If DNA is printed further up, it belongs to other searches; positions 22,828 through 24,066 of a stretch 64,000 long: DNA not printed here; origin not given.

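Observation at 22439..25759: HiPIP–Cys mini-protein–DCC::Coq7 fusion–flavoprotein–UbiG operon: a ubiquinone-modifying hydroxylase packaged with its own electron-transfer partners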

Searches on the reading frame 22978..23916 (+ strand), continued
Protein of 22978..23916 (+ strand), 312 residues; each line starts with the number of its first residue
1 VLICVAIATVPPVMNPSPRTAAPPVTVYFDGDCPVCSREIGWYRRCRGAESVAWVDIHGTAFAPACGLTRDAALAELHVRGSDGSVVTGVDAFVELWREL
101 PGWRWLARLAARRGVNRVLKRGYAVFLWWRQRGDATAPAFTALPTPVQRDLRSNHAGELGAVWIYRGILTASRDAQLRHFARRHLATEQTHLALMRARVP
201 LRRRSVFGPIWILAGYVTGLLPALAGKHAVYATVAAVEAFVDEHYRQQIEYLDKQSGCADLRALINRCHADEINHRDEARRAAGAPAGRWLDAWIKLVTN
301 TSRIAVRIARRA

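Call 48: search_protein_families(library=pfam, proteins=[L019:7905-9266:+, L077:8731-10194:+, L079:7779-9212:+, L082:5517-7007:+, L037:2441-4771:+], max_evalue=0.001)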
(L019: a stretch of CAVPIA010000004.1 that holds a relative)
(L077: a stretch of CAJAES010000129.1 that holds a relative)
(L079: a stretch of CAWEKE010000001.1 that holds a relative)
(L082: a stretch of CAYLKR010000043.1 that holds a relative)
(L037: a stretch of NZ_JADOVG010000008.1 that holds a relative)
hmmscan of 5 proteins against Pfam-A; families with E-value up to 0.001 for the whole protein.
L019:7905-9266:+ (453 aa): 1 family
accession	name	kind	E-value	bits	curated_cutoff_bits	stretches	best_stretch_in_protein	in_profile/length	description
PF03441.19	FAD_binding_7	-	1.6e-22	80.4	27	1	90-229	1-137/203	FAD binding domain of DNA photolyase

L077:8731-10194:+ (487 aa): 2 families
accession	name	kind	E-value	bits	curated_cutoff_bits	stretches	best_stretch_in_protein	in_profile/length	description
PF03441.19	FAD_binding_7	-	8.6e-55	185.7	27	1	264-412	2-153/203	FAD binding domain of DNA photolyase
PF00875.24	DNA_photolyase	-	6.3e-22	78.7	26.6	1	5-129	1-125/164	DNA photolyase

L079:7779-9212:+ (477 aa): 1 family
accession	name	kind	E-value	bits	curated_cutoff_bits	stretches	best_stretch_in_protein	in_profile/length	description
PF03441.19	FAD_binding_7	-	4.3e-23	82.2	27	1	139-277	1-136/203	FAD binding domain of DNA photolyase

L082:5517-7007:+ (496 aa): 1 family
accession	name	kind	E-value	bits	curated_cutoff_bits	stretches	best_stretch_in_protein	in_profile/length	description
PF03441.19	FAD_binding_7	-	1.1e-25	90.6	27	1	164-291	1-131/203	FAD binding domain of DNA photolyase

L037:2441-4771:+ (776 aa): 9 families
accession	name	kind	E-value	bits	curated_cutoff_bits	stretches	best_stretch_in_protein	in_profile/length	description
PF08448.16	PAS_4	-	8.2e-40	135.9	23.1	3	425-521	15-110/110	PAS fold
PF08447.18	PAS_3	-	9.3e-39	132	25.6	3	56-140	2-88/89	PAS fold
PF00989.32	PAS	-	2.7e-34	118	22.6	3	425-516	21-113/113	PAS fold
PF13426.13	PAS_9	-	3.9e-30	104.6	27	2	423-518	11-103/103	PAS domain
PF02518.31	HATPase_c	-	8.4e-19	68.5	26.4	1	659-768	1-107/111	Histidine kinase-, DNA gyrase B-, and HSP90-like ATPase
PF13188.13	PAS_8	-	6.2e-17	61.3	21.8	1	287-340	2-55/65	PAS domain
PF00512.31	HisKA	-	5e-11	42.9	26.9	1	552-615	3-63/66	His Kinase A (phospho-acceptor) domain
PF13596.12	PAS_10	-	3.1e-05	25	22.1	0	81-145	45-106/106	PAS domain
PF12860.13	PAS_7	-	7.4e-05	23.3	27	0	292-326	1-35/115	PAS fold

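Call 56: search_solved_structures(query=A1, max_evalue=0.01, show_alignments=2)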
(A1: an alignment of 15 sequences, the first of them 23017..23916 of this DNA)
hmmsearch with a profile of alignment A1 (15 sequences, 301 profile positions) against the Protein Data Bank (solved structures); distinct sequences matched with E-value up to 0.01: 1.
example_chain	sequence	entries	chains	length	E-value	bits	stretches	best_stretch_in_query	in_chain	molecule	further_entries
7ssp_E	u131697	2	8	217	3.6e-22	82.2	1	131-300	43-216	5-demethoxyubiquinone hydroxylase, mitochondrial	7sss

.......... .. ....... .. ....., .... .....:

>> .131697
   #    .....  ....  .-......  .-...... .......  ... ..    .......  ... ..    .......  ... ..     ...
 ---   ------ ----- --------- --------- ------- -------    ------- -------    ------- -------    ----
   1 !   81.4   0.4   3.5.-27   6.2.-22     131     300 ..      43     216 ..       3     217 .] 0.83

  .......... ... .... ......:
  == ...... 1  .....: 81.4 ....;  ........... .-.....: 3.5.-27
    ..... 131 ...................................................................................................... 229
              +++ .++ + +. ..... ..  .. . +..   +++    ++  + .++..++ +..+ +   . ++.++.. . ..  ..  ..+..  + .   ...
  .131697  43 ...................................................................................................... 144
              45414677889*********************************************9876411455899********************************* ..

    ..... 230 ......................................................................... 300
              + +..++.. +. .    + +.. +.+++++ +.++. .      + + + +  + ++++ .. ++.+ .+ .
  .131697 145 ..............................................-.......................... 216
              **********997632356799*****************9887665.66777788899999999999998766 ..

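Call 59: list_cluster_members(proteins=[P0121, window:23017-23916:+, window:22823-22984:+])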
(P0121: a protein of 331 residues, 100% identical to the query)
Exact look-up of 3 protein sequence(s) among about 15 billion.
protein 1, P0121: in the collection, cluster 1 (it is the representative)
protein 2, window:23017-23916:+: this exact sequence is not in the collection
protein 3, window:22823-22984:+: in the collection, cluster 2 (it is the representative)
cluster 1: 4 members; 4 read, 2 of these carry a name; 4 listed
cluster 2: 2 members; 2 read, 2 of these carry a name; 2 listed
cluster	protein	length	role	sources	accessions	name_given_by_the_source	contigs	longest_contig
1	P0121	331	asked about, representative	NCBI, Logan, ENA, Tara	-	strand:- start:2102 stop:3097 length:996 start_codon:yes stop_codon:yes gene_type:complete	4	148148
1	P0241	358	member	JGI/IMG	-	DNA-binding transcriptional MerR regulator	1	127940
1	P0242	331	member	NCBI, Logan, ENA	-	-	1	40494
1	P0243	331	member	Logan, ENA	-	-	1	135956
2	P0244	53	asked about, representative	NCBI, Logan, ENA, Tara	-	strand:+ start:707 stop:868 length:162 start_codon:yes stop_codon:yes gene_type:complete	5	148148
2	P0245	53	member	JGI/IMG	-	hypothetical protein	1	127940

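Call 94: predict_structure(alignment_id=A3)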
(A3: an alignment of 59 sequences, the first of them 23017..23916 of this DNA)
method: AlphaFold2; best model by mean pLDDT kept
length: 299 residues; sequences in the alignment: 59
mean_pLDDT: 90.1   pTM: 0.67
mean pLDDT of the five models: 90.1, 89.2, 88.8, 88.8, 87.0
residues with pLDDT >= 90: 206; 70-90: 81; 50-70: 7; < 50: 5
segments of 3 or more residues with pLDDT < 50: 1-4
pLDDT, mean of each block of 10 residues (from residue 1): 55 89 86 94 86 82 91 94 95 95 94 79 77 92 96 98 98 98 90 89 97 95 94 95 94 97 94 86 90 80
secondary structure, 60 per line:
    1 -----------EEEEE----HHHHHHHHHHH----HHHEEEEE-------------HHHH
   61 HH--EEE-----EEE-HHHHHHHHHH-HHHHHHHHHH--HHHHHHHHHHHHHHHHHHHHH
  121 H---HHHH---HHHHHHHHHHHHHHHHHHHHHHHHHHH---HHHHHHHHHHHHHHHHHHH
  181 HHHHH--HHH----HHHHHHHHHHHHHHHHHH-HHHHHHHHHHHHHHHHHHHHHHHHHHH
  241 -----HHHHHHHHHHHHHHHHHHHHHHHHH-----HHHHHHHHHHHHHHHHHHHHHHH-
elements in order: E12-16 H21-31 E39-43 H57-62 E65-67 E73-75 H77-86 H88-97 H100-121 H125-128 H132-158 H162-185 H195-212 H214-240 H246-270 H276-298

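Call 96: fold_search(model_id=the predicted structure, library=pdb)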
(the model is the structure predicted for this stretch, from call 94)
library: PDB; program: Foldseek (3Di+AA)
matches with E <= 10: 528; with E <= 0.001: 2
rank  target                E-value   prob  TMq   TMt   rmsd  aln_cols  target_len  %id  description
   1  7sss_E                9.0e-07  1.00  0.45  0.74   3.9       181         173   25  Structure of the NADH-bound human COQ7:COQ9 complex by single-particle electron cryo-microscopy (released 2022-11-02)
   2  7ssp_E                3.6e-05  1.00  0.49  0.87   2.4       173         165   27  Structure of the human COQ7:COQ9 complex by single-particle electron cryo-microscopy, unliganded state (released 2022-11-02)
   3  3ogh_B                9.3e-02  1.00  0.34  0.65   8.4       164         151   18  Crystal structure of yciE protein from E. coli CFT073, a member of ferritine-like superfamily of diiron-containing fou (released 2010-09-15)
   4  8w1e_G                1.1e-01  1.00  0.39  0.65   4.0       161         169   17  Crystal Structure of DPS-like protein PA4880 from Pseudomonas aeruginosa (dodecamer) (released 2024-05-29)
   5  8w1e_A                1.2e-01  1.00  0.36  0.60   4.3       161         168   15  Crystal Structure of DPS-like protein PA4880 from Pseudomonas aeruginosa (dodecamer) (released 2024-05-29)
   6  3ogh_A                1.4e-01  1.00  0.32  0.63   9.8       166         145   18  Crystal structure of yciE protein from E. coli CFT073, a member of ferritine-like superfamily of diiron-containing fou (released 2010-09-15)
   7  2gm7_D                1.4e-01  0.99  0.42  0.55  10.6       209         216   11  TenA Homolog/Thi-4 Thiaminase from Pyrobaculum Aerophilum (released 2006-04-18)
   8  7tmv_B                1.5e-01  1.00  0.37  0.65   4.0       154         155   14  Crystal structure of a Putative structural protein from Klebsiella pneumoniae (released 2022-02-02)
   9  8w1e_F                1.6e-01  1.00  0.38  0.63   3.6       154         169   18  Crystal Structure of DPS-like protein PA4880 from Pseudomonas aeruginosa (dodecamer) (released 2024-05-29)
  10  8w1e_C                1.7e-01  1.00  0.38  0.64   3.5       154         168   19  Crystal Structure of DPS-like protein PA4880 from Pseudomonas aeruginosa (dodecamer) (released 2024-05-29)
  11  1rcw_A                1.9e-01  1.00  0.42  0.56   4.5       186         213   11  Crystal structure of CT610 from Chlamydia trachomatis (released 2004-05-04)
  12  2gyq_A                2.1e-01  0.99  0.34  0.58   6.1       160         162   15  YcfI, a putative structural protein from Rhodopseudomonas palustris. (released 2006-06-13)
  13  8w1e_D                2.2e-01  1.00  0.36  0.61   3.9       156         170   17  Crystal Structure of DPS-like protein PA4880 from Pseudomonas aeruginosa (dodecamer) (released 2024-05-29)
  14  7tmv_A                2.4e-01  0.99  0.34  0.59   4.5       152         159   14  Crystal structure of a Putative structural protein from Klebsiella pneumoniae (released 2022-02-02)
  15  9m2a_A                2.6e-01  0.98  0.35  0.38   6.9       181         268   19  The crystal structure of the trypanosome alternative oxidase complexed with a trypanocidal phosphonium derivative (com (released 2025-09-10)
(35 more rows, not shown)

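Call 103: search_protein_families(library=ncbifam, proteins=[L019:7905-9266:+, L077:8731-10194:+], max_evalue=0.00001)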
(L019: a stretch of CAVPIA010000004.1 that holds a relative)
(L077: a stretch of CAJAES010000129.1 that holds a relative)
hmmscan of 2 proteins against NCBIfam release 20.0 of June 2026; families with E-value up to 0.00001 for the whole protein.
L019:7905-9266:+ (453 aa): 4 families
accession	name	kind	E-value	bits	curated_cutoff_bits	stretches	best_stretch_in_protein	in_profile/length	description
TIGR03556.1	photolyase_8HDF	exception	5.6e-18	65.1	884.6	1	20-209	205-393/471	deoxyribodipyrimidine photo-lyase, 8-HDF type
NF007955.0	PRK10674.1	equivalog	4.6e-17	62.1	506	1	24-218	206-397/472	deoxyribodipyrimidine photo-lyase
TIGR02765.1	crypto_DASH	subfamily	4.8e-17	62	317.05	1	39-228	230-414/431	DASH family cryptochrome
TIGR02766.1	crypt_chrom_pln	subfamily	6.2e-12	45.1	603.85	1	137-234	324-419/480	cryptochrome photoreceptor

L077:8731-10194:+ (487 aa): 5 families
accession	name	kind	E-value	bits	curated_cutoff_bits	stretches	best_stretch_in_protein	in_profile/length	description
TIGR03556.1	photolyase_8HDF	exception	1.1e-51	176.2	884.6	2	170-413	186-428/471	deoxyribodipyrimidine photo-lyase, 8-HDF type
TIGR02765.1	crypto_DASH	subfamily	4e-43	147.9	317.05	2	190-412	212-431/431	DASH family cryptochrome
NF007955.0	PRK10674.1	equivalog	2.2e-40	138.9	506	2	188-413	202-424/472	deoxyribodipyrimidine photo-lyase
TIGR02766.1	crypt_chrom_pln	subfamily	7e-31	107.5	603.85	1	300-413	317-432/480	cryptochrome photoreceptor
TIGR00591.1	phr2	superfamily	1.2e-06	28.2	550.05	0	3-96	22-117/453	deoxyribodipyrimidine photo-lyase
